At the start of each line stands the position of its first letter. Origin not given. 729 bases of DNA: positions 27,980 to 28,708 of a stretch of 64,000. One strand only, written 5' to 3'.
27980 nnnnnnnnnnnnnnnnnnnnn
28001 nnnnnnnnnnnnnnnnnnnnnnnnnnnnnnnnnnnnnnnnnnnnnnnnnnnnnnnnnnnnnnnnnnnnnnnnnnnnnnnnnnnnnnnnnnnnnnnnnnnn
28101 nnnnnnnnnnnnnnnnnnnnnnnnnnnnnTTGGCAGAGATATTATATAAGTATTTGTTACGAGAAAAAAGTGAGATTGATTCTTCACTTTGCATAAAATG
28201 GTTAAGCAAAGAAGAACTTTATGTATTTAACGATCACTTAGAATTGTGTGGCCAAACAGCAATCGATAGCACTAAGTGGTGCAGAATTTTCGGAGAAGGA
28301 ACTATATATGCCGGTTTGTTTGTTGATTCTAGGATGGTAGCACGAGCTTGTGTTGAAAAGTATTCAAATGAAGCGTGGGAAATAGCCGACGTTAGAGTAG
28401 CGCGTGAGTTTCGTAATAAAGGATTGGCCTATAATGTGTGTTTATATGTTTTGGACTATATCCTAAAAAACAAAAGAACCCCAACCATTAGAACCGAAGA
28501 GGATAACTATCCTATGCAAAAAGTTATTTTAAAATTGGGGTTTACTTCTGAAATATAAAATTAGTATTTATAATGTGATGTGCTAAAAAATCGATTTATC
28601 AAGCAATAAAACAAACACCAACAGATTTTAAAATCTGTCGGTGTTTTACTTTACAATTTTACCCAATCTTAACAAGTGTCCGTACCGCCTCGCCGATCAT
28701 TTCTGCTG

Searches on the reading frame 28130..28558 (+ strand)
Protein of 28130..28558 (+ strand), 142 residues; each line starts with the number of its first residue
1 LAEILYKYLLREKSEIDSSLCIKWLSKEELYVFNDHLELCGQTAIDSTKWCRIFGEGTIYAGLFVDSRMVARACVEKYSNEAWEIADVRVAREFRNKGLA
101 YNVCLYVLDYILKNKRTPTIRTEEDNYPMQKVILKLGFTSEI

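Call 16: search_protein_families(library=pfam, proteins=[window:28130-28558:+], max_evalue=0.01)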
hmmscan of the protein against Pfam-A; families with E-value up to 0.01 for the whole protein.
window:28130-28558:+ (142 aa): 4 families
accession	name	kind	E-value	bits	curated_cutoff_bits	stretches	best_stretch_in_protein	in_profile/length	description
PF00583.31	Acetyltransf_1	-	1.1e-07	32.5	20.7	1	48-138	24-116/116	Acetyltransferase (GNAT) family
PF13302.13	Acetyltransf_3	-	6.2e-06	27.4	25.4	1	56-139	52-138/138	Acetyltransferase (GNAT) domain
PF08445.16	FR47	-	2.3e-05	24.7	22.1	1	71-139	10-78/86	FR47-like protein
PF12746.13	GNAT_acetyltran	-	0.00022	21.4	26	1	66-140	165-236/243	GNAT acetyltransferase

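Call 69: find_encoding_contigs(protein=window:28130-28558:+, flank=3000, max_places=10)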
Protein window:28130-28558:+ (142 aa): no gene with exactly this product is on record in the collection.
